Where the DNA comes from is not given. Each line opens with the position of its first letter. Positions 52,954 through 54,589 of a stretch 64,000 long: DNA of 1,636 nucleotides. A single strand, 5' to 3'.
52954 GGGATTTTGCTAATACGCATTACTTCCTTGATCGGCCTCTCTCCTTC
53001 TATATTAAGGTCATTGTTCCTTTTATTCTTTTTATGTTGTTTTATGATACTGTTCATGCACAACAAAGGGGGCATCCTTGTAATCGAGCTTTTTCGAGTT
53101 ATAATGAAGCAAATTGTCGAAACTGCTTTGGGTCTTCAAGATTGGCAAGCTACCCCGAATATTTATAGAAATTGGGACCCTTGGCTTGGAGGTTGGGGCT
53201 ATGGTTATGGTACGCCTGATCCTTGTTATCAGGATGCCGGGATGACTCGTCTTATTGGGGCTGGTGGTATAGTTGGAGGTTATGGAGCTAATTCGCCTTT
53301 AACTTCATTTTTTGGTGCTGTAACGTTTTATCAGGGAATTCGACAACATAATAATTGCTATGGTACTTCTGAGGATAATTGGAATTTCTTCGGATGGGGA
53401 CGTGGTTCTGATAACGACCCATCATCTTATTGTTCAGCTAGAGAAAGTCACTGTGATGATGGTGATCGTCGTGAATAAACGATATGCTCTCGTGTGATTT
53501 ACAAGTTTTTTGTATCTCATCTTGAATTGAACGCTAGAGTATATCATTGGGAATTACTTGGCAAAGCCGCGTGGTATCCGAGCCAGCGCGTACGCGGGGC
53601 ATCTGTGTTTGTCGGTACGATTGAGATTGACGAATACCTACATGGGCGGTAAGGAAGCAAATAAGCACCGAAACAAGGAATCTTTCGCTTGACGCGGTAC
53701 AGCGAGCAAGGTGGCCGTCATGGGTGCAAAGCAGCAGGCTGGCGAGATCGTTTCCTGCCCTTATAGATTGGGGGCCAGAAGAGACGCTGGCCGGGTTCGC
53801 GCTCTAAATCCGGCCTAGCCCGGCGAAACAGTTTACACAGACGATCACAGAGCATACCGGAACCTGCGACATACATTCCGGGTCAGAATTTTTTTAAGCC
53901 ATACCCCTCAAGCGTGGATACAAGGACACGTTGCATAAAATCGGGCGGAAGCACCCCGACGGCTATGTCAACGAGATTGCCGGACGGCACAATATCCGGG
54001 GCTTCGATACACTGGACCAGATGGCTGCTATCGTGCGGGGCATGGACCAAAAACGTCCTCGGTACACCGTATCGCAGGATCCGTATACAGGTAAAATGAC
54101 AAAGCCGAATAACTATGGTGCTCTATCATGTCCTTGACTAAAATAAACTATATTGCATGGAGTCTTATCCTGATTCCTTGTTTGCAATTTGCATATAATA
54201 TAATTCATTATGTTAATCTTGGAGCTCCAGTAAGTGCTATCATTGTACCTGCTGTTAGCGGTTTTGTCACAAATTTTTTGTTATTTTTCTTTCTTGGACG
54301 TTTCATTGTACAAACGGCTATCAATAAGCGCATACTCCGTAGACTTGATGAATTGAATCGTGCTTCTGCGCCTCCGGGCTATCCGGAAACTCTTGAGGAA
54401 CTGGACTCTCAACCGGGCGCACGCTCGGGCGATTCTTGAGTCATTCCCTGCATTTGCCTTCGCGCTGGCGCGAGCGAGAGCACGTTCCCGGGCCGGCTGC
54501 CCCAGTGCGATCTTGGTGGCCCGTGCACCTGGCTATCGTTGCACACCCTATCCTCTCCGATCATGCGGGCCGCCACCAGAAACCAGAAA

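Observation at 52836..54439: IS-associated cargo: promoter, Gly/Trp/Tyr-rich four-Cys small protein and a two-TM small protein (toxin/immunity- or bacteriocin-like?)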

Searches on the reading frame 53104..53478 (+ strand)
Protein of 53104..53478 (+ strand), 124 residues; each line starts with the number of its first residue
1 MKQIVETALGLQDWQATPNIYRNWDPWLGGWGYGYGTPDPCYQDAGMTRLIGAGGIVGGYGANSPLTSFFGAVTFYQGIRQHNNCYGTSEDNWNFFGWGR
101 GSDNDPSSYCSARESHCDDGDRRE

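Call 8: find_homologous_proteins(query=window:53104-53478:+, max_evalue=0.01)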
Query window:53104-53478:+ (124 aa): 2 proteins with E <= 0.01 among 14 candidates.
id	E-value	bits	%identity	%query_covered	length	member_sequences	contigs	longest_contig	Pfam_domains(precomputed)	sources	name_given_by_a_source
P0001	7.3e-61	222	79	96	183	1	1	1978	-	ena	-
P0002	3.1e-43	165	94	63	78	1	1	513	-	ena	-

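Call 10: find_encoding_contigs(protein=P0001, flank=10000)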
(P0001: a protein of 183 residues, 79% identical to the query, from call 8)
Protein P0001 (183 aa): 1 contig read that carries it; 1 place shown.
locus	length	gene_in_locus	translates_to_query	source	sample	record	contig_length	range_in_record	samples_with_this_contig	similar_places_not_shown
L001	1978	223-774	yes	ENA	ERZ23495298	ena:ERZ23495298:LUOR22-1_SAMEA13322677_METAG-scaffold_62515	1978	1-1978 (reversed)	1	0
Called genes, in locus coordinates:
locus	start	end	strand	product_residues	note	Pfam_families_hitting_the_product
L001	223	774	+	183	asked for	-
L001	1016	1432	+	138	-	-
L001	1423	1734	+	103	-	-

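Call 11: find_encoding_contigs(protein=P0002, flank=10000)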
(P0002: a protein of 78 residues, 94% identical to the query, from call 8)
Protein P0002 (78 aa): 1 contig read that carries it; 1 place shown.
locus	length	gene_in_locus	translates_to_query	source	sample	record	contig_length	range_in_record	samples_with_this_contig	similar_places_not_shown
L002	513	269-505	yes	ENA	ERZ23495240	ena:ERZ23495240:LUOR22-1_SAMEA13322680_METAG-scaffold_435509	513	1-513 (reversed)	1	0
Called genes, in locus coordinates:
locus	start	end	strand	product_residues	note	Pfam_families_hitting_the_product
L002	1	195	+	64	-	?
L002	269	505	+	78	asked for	-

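Call 30: search_protein_representatives(protein=P0001)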
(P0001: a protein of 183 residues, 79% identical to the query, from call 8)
Query: 183 residues. Proteins with E-value up to 0.001 (for the whole library): 2; up to 1e-10: 2; up to 1e-30: 2. The best 2 are listed.
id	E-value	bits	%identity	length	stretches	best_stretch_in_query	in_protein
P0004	1.0e-36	142.7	85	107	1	1-79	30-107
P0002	6.8e-33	130.2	77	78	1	107-183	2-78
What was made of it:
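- Tried and rejected: exhaustive phmmer against 1.84 billion representatives (call 30)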

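Call 33: find_encoding_contigs(protein=P0004, flank=10000)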
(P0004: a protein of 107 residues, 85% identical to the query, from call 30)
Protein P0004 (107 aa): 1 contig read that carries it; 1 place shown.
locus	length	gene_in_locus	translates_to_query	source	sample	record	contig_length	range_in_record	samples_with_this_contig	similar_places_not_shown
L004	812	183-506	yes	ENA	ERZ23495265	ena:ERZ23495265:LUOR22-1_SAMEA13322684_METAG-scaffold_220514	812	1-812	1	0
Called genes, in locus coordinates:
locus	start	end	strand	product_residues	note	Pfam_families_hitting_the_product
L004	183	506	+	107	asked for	-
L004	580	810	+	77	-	?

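Call 34: find_related_loci(query=P0001, collection=genome_contigs, flank=10000)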
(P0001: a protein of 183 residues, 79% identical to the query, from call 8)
Query P0001 (183 aa) in genome_contigs; peptide patterns used: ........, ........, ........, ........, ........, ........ (x = any residue, [..] = any of these).
8 stretches matched a pattern, but none encodes a relative of the query by tblastn (E <= 1e-3).
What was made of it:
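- Tried and rejected: GTDB genomes (call 34)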

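Call 38: find_related_loci(query=P0001, collection=metagenome_contigs, flank=10000)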
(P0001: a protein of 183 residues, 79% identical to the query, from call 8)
Query P0001 (183 aa) in metagenome_contigs; peptide patterns used: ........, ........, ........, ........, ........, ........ (x = any residue, [..] = any of these).
23 stretches matched a pattern, but none encodes a relative of the query by tblastn (E <= 1e-3).

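Call 39: find_related_loci(query=P0001, collection=viral_contigs, flank=10000)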
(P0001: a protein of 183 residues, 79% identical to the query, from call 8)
Query P0001 (183 aa) in viral_contigs; peptide patterns used: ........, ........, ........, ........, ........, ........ (x = any residue, [..] = any of these).
No stretch of DNA in the collection matches any of the patterns.

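Call 40: search_dna_similar(query=P0001, collection=plasmids, mode=protein, max_evalue=1, max_rows=10)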
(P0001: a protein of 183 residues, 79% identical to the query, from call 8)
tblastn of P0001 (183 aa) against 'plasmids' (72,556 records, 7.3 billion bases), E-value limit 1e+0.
No match.

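Call 41: search_dna_similar(query=P0001, collection=phages, mode=protein, max_evalue=1, max_rows=10)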
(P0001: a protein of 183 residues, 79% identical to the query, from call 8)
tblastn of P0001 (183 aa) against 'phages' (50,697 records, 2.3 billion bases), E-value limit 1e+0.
No match.

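Call 44: search_protein_families(library=padloc, proteins=[P0001], max_evalue=1)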
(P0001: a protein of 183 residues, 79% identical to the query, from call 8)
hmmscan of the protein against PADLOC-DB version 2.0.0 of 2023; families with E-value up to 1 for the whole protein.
P0001 (183 aa): 0 families

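Call 45: search_protein_families(library=phrogs, proteins=[P0001], max_evalue=1)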
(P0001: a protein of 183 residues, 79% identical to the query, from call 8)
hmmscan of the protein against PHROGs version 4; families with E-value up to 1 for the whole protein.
P0001 (183 aa): 1 family
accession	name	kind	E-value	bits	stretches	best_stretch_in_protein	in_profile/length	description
phrog_35641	-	unknown function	0.16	12.9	1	57-87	16-47/124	-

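Call 46: search_protein_families(library=pfam, proteins=[P0001], max_evalue=10)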
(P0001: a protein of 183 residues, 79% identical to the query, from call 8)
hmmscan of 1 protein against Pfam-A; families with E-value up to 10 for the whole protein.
P0001 (183 aa): 0 families
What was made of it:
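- On Glycine-zipper outer-membrane lipoproteins (SlyB/PCP; the Pfam Gly-zipper and Rick_17kDa_Anti families): No Pfam hit at E up to 10 (call 46).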

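Call 48: search_solved_structures(query=P0001, max_evalue=10)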
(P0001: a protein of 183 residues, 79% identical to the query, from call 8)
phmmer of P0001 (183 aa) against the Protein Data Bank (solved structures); distinct sequences matched with E-value up to 10: 1.
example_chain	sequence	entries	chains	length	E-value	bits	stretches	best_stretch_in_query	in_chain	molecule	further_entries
8v0e_A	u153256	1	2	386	2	11.1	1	40-105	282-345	E3 ubiquitin-protein ligase MIB1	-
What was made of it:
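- Tried and rejected: PDB sequences (call 48)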

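Call 51: predict_structure(alignment_id=A4)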
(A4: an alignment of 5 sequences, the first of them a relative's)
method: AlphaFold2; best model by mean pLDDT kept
length: 183 residues; sequences in the alignment: 5
mean_pLDDT: 42.2   pTM: 0.37
mean pLDDT of the five models: 42.2, 35.7, 32.7, 32.2, 31.7
residues with pLDDT >= 90: 0; 70-90: 0; 50-70: 52; < 50: 131
segments of 3 or more residues with pLDDT < 50: 1-13, 16-22, 38-100, 145-183
pLDDT, mean of each block of 10 residues (from residue 1): 41 45 51 53 37 31 35 29 35 38 52 52 58 58 46 39 31 32 29
secondary structure, 60 per line:
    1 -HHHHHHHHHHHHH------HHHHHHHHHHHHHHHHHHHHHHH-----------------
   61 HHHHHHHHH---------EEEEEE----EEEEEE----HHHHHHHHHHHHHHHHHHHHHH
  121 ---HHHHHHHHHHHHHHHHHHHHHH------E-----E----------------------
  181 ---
elements in order: H2-14 H21-43 H61-69 E79-84 E89-94 H99-120 H124-145

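Call 54: find_homologous_proteins(query=L001:1187-1432:+, max_evalue=0.001)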
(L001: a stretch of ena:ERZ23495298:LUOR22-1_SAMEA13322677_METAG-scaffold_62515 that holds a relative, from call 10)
Query L001:1187-1432:+ (81 aa): 13 proteins with E <= 0.001 among 13 candidates.
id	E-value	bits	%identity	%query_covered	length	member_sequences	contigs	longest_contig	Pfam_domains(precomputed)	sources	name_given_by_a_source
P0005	1.8e-49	183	100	100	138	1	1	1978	-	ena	-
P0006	1.3e-17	82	76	67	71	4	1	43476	PF12762.14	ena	-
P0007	2.1e-16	78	74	67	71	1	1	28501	PF12762.14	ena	-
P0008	5.4e-16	76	71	69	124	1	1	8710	PF12762.14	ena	-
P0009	7.8e-16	76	75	65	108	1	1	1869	PF12762.14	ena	-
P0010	2.8e-15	74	69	67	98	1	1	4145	PF12762.14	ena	-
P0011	3.3e-15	74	70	67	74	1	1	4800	PF12762.14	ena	-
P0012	3.3e-13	67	66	65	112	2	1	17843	PF12762.14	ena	-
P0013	3.6e-13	67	69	67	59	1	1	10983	PF12762.14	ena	-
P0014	3.8e-12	64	61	67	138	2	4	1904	PF12762.14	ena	-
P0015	2.0e-9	55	56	68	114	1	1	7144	-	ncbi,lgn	-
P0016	3.4e-7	48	53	65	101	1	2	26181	PF12762.14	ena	-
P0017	8.7e-7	47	90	36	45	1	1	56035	-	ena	-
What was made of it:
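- On IS1595 family (flanking elements): Relatives of the IS-B C-terminal remnant carry PF12762 (call 54).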

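Call 55: find_encoding_contigs(protein=P0006, flank=4000, max_places=3)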
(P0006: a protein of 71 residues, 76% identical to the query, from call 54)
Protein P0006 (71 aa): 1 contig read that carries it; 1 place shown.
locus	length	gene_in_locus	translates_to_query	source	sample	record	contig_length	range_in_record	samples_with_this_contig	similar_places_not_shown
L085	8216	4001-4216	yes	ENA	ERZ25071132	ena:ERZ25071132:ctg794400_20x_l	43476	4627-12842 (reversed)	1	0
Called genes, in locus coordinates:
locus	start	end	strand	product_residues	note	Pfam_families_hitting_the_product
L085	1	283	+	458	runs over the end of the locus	PF18860:AbiJ_NTD3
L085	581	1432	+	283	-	PF13365:Trypsin_2 (weak)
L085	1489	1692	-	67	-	-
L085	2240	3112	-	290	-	-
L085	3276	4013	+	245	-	PF12760:Zn_ribbon_IS1595, PF12762:DDE_Tnp_IS1595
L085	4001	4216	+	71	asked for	PF12762:DDE_Tnp_IS1595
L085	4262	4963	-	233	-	-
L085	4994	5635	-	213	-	-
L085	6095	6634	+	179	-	-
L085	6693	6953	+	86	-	-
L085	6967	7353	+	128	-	-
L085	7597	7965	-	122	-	PF12762:DDE_Tnp_IS1595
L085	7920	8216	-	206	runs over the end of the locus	PF12760:Zn_ribbon_IS1595 (weak), PF12762:DDE_Tnp_IS1595 (weak)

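Call 56: find_encoding_contigs(protein=P0017, flank=4000, max_places=3)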
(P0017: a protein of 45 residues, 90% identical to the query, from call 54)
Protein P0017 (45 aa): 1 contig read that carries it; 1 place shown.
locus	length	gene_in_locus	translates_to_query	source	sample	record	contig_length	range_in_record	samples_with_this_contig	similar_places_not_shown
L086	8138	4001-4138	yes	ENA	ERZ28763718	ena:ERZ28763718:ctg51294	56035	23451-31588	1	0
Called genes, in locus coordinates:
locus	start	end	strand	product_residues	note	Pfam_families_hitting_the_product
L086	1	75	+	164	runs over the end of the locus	PF00486:Trans_reg_C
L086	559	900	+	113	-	PF13411:MerR_1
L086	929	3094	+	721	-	PF08487:VIT, PF13768:VWA_3 (faint), PF13519:VWA_2 (weak)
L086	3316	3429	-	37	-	-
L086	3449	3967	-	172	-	PF00872:Transposase_mut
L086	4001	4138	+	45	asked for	-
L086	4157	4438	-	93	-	-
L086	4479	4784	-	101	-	-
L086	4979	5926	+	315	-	PF05598:DUF772, PF01609:DDE_Tnp_1, PF13612:DDE_Tnp_1_3, PF13359:DDE_Tnp_4, PF13751:DDE_Tnp_1_6 (weak)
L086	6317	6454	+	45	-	-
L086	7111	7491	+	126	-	PF01527:HTH_Tnp_1 (faint), PF13011:LZ_Tnp_IS481, PF08281:Sigma70_r4_2 (faint), PF13384:HTH_23, PF13518:HTH_28, PF13551:HTH_29, PF13565:HTH_32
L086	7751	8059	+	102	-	PF13683:rve_3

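Call 71: predict_structure(protein=window:53104-53478:+)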
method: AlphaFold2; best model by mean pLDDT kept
length: 124 residues; sequences in the alignment: 1
mean_pLDDT: 34.3   pTM: 0.21
mean pLDDT of the five models: 34.3, 33.7, 33.0, 31.3, 31.1
residues with pLDDT >= 90: 0; 70-90: 0; 50-70: 0; < 50: 124
segments of 3 or more residues with pLDDT < 50: 1-124
pLDDT, mean of each block of 10 residues (from residue 1): 30 35 37 38 35 35 34 38 34 29 31 34 40
secondary structure, 60 per line:
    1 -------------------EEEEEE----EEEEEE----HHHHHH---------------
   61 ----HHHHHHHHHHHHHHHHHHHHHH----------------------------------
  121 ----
elements in order: E20-25 E30-35 H40-45 H65-86
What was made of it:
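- Tried and rejected: Mean pLDDT was 42 (183 aa, 5-row alignment, call 51) and 34 (124 aa, single sequence, call 71).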

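Call 73: search_protein_families(library=ncbifam, proteins=[P0001, window:53104-53478:+], max_evalue=10)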
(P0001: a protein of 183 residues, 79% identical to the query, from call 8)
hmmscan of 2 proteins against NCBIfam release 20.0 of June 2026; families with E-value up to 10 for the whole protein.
P0001 (183 aa): 0 families

window:53104-53478:+ (124 aa): 0 families

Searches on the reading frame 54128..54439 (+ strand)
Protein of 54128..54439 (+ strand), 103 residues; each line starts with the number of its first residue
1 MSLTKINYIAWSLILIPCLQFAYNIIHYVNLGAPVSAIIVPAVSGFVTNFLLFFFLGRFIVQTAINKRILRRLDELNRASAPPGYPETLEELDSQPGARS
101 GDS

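Call 6: search_protein_families(library=pfam, proteins=[window:54128-54439:+], max_evalue=1)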
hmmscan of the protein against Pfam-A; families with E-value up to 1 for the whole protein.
window:54128-54439:+ (103 aa): 0 families

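Call 7: search_protein_families(library=ncbifam, proteins=[window:54128-54439:+], max_evalue=1)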
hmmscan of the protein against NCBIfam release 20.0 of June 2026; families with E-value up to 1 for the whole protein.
window:54128-54439:+ (103 aa): 1 family
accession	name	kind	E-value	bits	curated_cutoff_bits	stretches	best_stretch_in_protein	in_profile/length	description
TIGR02206.1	intg_mem_TP0381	subfamily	0.035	13.4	75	1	2-61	71-132/222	TMEM164-related integral membrane acyltransferase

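Call 25: find_homologous_proteins(query=window:54128-54439:+, max_evalue=0.01)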
Query window:54128-54439:+ (103 aa): 1 proteins with E <= 0.01 among 4 candidates.
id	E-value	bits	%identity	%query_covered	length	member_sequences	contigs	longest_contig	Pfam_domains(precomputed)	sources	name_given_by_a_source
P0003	4.1e-61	221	100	100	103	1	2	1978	-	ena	-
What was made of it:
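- Both are orphans (calls 8, 25, 30).
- Tried and rejected: 5.8 billion cluster search (calls 8, 25)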

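Call 26: find_encoding_contigs(protein=P0003, flank=10000)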
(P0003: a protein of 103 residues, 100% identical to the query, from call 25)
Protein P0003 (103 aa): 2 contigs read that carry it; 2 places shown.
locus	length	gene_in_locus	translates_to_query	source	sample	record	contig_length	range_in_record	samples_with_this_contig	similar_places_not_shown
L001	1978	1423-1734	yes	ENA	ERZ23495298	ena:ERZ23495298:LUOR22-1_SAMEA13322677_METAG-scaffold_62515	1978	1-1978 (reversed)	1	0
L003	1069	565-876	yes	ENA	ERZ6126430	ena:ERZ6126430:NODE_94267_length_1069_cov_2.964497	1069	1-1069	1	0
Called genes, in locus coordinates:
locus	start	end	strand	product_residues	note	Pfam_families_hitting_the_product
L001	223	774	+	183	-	-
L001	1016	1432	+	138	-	-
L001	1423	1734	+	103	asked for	-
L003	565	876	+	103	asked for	-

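Call 44: search_protein_families(library=padloc, proteins=[window:54128-54439:+], max_evalue=1)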
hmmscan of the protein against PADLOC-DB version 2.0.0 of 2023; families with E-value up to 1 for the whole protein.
window:54128-54439:+ (103 aa): 0 families

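Call 45: search_protein_families(library=phrogs, proteins=[window:54128-54439:+], max_evalue=1)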
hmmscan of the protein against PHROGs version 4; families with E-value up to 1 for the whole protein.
window:54128-54439:+ (103 aa): 0 families

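Call 75: find_related_loci(query=window:54128-54439:+, collection=metagenome_contigs, flank=8000)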
Query window:54128-54439:+ (103 aa) in metagenome_contigs; peptide patterns used: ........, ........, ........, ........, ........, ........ (x = any residue, [..] = any of these).
600 stretches matched a pattern, but none encodes a relative of the query by tblastn (E <= 1e-3).
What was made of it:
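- Tried and rejected: JGI metagenomes (calls 38, 75)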

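Call 76: find_related_loci(query=window:54128-54439:+, collection=viral_contigs, flank=8000)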
Query window:54128-54439:+ (103 aa) in viral_contigs; peptide patterns used: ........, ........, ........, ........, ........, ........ (x = any residue, [..] = any of these).
47 stretches matched a pattern, but none encodes a relative of the query by tblastn (E <= 1e-3).
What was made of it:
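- Tried and rejected: IMG/VR (calls 39, 76)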

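Call 77: search_dna_similar(query=window:54128-54439:+, collection=plasmids, mode=protein, max_evalue=1, max_rows=5)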
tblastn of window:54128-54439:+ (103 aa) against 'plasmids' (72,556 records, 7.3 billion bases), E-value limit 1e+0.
No match.

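Call 78: search_dna_similar(query=window:54128-54439:+, collection=phages, mode=protein, max_evalue=1, max_rows=5)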
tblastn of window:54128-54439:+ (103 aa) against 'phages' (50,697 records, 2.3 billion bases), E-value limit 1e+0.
No match.
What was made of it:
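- No homologue outside the locus among 5.8 billion clusters, 1.84 billion representatives, GTDB genomes, JGI metagenomes, IMG/VR, plasmids and phages: calls 8, 25, 30, 34, 38-41, 75-78.
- Tried and rejected: plasmids and phages (calls 40, 41, 77, 78)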
